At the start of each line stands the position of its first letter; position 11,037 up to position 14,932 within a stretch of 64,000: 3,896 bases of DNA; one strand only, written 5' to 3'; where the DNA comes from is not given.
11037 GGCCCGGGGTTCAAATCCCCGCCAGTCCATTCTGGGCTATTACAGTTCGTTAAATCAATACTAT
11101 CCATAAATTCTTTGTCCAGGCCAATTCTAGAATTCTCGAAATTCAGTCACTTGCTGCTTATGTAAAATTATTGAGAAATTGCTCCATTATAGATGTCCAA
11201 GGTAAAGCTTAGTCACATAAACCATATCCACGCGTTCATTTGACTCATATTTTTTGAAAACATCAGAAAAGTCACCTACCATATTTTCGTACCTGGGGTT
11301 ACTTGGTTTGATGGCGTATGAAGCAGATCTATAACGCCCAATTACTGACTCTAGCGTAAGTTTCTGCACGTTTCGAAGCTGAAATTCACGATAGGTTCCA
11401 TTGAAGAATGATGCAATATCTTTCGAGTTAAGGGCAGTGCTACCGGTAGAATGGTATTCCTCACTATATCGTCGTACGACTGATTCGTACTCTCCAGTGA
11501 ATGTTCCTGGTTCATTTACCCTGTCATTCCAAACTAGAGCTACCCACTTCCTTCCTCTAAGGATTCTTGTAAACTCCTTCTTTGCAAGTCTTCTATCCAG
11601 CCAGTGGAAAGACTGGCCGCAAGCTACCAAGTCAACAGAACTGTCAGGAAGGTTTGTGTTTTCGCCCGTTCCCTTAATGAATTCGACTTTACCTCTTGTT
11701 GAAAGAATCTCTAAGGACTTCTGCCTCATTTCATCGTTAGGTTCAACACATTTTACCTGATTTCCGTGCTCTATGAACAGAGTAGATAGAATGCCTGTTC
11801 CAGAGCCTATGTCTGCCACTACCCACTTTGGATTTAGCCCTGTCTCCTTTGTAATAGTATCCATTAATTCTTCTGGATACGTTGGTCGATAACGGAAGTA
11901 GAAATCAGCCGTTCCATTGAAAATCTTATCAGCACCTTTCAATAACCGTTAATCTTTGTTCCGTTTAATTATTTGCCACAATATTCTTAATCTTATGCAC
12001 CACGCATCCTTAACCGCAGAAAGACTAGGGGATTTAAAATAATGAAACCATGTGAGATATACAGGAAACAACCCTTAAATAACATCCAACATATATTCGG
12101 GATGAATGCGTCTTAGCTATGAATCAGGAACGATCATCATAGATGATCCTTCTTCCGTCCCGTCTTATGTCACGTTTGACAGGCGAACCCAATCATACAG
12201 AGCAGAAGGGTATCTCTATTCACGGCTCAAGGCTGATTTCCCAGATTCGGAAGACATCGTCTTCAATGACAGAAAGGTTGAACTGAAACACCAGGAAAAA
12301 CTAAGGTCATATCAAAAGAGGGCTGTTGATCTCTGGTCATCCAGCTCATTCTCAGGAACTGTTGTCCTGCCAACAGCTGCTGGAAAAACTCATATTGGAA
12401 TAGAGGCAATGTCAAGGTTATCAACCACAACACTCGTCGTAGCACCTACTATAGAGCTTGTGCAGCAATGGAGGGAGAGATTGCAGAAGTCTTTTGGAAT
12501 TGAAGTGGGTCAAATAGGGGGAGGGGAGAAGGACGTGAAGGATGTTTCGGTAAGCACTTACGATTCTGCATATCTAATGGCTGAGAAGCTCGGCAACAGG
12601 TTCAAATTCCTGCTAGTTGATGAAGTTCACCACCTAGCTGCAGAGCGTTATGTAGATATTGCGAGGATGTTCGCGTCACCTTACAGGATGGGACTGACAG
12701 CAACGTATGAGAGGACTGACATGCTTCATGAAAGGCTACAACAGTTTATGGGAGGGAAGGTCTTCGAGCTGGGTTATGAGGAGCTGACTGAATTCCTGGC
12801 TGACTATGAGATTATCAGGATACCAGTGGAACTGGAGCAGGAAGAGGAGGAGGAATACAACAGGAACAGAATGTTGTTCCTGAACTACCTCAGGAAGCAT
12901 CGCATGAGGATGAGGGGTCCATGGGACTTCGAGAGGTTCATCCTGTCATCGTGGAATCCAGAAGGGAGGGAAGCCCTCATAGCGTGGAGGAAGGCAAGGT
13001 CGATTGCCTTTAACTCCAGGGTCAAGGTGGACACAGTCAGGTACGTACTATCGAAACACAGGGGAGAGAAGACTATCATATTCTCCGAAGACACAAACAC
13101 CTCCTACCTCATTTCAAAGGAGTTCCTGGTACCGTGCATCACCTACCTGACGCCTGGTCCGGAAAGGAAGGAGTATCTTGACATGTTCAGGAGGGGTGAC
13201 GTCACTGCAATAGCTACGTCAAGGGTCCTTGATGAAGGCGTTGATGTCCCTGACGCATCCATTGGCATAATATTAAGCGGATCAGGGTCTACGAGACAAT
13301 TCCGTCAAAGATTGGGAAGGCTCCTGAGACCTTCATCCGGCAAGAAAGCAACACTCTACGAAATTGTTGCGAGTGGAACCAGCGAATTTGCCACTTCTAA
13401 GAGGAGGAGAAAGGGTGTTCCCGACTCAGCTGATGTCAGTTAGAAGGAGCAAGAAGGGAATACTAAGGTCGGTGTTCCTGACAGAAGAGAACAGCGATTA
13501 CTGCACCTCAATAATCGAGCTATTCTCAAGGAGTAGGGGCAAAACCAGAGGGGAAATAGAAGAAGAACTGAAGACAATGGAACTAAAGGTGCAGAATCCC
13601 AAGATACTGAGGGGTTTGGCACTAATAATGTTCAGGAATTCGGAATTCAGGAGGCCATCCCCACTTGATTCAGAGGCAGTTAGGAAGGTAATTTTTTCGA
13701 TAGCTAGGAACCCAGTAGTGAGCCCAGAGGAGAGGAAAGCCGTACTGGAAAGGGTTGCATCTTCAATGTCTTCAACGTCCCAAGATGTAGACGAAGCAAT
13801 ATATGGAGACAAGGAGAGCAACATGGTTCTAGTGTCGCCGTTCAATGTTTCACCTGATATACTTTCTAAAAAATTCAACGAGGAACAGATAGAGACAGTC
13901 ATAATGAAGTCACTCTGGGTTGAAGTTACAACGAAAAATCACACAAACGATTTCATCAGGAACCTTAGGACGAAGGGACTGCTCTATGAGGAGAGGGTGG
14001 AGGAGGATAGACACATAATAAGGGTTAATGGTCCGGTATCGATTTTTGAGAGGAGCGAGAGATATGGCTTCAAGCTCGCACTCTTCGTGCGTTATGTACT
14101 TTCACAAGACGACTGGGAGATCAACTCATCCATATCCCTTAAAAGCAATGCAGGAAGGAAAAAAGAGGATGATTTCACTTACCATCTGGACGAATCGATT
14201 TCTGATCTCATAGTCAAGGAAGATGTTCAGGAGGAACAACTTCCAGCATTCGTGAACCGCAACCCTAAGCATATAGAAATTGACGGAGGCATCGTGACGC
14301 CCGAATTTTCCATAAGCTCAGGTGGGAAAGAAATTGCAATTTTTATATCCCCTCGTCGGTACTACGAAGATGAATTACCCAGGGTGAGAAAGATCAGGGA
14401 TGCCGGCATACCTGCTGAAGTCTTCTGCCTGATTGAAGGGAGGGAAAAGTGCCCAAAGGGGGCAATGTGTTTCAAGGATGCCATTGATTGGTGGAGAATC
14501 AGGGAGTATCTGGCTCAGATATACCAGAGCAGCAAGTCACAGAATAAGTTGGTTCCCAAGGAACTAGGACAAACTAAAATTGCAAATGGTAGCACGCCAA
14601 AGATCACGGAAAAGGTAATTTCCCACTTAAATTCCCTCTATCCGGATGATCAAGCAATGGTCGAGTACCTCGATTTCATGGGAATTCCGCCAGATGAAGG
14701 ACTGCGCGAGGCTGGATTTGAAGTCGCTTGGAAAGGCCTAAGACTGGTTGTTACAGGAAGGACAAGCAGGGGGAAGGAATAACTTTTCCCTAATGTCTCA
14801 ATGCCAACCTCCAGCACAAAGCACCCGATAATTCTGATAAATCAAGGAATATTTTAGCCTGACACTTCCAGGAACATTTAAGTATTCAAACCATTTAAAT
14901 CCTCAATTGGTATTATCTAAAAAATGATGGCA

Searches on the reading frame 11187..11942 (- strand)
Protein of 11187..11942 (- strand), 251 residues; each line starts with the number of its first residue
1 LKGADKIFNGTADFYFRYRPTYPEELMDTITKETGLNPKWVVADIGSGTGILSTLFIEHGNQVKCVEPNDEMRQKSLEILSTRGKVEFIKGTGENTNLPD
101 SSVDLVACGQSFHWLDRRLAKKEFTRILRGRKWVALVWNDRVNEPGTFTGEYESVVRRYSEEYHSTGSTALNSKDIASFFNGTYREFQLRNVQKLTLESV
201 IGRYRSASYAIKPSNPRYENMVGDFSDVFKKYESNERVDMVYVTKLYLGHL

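Call 3: search_protein_families(library=pfam, proteins=[window:11187-11942:-], max_evalue=0.1)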
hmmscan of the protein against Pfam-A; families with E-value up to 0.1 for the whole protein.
window:11187-11942:- (251 aa): 8 families
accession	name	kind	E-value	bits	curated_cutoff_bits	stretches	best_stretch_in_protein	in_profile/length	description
PF08241.18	Methyltransf_11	-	1.6e-14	54.7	21.2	1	44-130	2-89/95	Methyltransferase domain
PF13649.12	Methyltransf_25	-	2.3e-11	44.6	27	1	42-129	1-94/97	Methyltransferase domain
PF08242.18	Methyltransf_12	-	5.4e-06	27.5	30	1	44-118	2-82/98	Methyltransferase domain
PF00398.26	RrnaAD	-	2.4e-05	24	24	1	25-100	17-92/263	Ribosomal RNA adenine dimethylase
PF13489.12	Methyltransf_23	-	0.018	15.2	27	1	25-114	8-93/164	Methyltransferase domain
PF13679.12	Methyltransf_32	-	0.038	14.4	27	1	30-100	16-96/143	Methyltransferase domain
PF11724.13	YvbH_ext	-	0.041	14.7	22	0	217-233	43-59/61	YvbH-like oligomerisation region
PF13847.12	Methyltransf_31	-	0.097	12.8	27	0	40-112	5-84/145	Methyltransferase domain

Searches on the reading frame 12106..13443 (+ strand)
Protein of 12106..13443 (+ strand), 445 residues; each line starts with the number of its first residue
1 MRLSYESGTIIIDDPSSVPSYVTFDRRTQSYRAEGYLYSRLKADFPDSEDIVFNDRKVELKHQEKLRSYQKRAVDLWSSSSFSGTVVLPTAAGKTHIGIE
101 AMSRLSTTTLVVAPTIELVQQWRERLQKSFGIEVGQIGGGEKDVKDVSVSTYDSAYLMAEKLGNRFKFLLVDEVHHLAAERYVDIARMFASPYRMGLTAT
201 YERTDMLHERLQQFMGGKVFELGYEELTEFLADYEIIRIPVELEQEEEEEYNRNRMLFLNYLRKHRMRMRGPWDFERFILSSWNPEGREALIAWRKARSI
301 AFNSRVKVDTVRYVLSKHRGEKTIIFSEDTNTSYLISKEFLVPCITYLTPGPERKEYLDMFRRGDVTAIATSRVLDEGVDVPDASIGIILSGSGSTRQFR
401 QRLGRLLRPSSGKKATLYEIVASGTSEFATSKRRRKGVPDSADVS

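Call 3: search_protein_families(library=pfam, proteins=[window:12106-13443:+], max_evalue=0.1)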
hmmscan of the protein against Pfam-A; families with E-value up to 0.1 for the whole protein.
window:12106-13443:+ (445 aa): 5 families
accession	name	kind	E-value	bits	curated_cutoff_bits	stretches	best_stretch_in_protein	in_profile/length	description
PF04851.21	ResIII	-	1.2e-26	94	22.5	1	65-203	3-164/164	Type III restriction enzyme, res subunit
PF16203.11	ERCC3_RAD25_C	-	1.4e-17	64.3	27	1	305-436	43-183/248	ERCC3/RAD25/XPB C-terminal helicase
PF00271.37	Helicase_C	-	1.3e-15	58.1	23.5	1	307-408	2-108/110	Helicase conserved C-terminal domain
PF00270.35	DEAD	-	5.7e-11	42.9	26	1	68-203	2-162/167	DEAD/DEAH box helicase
PF18458.6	XPB_DRD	-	1.5e-09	38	26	1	3-55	1-55/57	Xeroderma pigmentosum group B helicase damage recognition domain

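Call 4: search_protein_families(library=ncbifam, proteins=[window:12106-13443:+], max_evalue=0.1)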
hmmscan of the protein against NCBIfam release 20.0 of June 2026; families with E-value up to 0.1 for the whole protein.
window:12106-13443:+ (445 aa): 21 families
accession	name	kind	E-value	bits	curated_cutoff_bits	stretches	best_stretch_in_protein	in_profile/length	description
NF045503.1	repair_heli_XPB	equivalog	7.1e-56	189.9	610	2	51-253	168-389/548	DNA repair helicase XPB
TIGR04095.1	dnd_restrict_1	equivalog_domain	3.4e-35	121.9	600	2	164-427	132-402/451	DNA phosphorothioation system restriction enzyme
TIGR00603.1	rad25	subfamily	1e-30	106.6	328.7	2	49-239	241-453/734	DNA repair helicase rad25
NF053632.1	heli_RadD_YejH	equivalog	4.9e-13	48.2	720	2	65-183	2-126/573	DNA repair helicase RadD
NF010337.0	PRK13766.1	equivalog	2.1e-10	39.4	610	2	67-134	18-87/781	Hef nuclease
NF046051.1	restrict_EcoAI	equivalog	8.5e-09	34.3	550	1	29-415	119-520/768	EcoAI/FtnUII family type I restriction enzme subunit R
NF041062.1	DpdE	equivalog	4.5e-06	24.9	500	1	108-179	202-264/1048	protein DpdE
NF008167.0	PRK10917.2-1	equivalog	0.00065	17.9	995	1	353-434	574-652/744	ATP-dependent DNA helicase RecG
NF041063.1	DpdF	equivalog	0.0012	17.6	550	1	70-130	145-210/813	protein DpdF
NF008164.0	PRK10917.1-2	equivalog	0.0013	17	785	1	350-410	530-594/704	ATP-dependent DNA helicase RecG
NF010338.0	PRK13767.1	equivalog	0.0056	14.9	849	0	354-405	330-381/877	ATP-dependent helicase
TIGR01054.1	rgy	equivalog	0.0064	14.1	471.7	1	66-128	81-145/1172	reverse gyrase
NF004070.0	PRK05580.2-2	equivalog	0.0073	14.5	921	1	79-133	214-272/729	primosomal protein N'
NF008166.0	PRK10917.1-4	equivalog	0.0077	14.3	864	1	353-405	543-599/705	ATP-dependent DNA helicase RecG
TIGR00631.1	uvrb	equivalog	0.012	13.9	750.1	1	352-436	480-570/658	excinuclease ABC subunit UvrB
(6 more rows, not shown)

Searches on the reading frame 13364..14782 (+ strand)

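Call 3: search_protein_families(library=pfam, proteins=[window:13364-14782:+], max_evalue=0.1)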
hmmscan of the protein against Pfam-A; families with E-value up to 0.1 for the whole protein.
window:13364-14782:+ (472 aa): 2 families
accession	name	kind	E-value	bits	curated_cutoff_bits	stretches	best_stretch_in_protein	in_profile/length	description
PF05626.16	DUF790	-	6.3e-85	285.7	28.8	1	19-383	2-387/387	Protein of unknown function (DUF790)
PF14842.11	FliG_N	-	0.065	14.3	25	0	101-139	27-65/104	FliG N-terminal domain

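Call 4: search_protein_families(library=ncbifam, proteins=[window:13364-14782:+], max_evalue=0.1)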
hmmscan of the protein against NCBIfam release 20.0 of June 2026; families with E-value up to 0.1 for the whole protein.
window:13364-14782:+ (472 aa): 2 families
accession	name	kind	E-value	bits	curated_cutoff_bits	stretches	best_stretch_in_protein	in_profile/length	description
NF053695.1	EndNBax1SULTO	equivalog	1.6e-38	132.7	500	1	19-290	2-256/478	endonuclease Bax1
NF053694.1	EndNBax1ARCFU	equivalog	9.6e-37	126.7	500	1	19-329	2-312/342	endonuclease Bax1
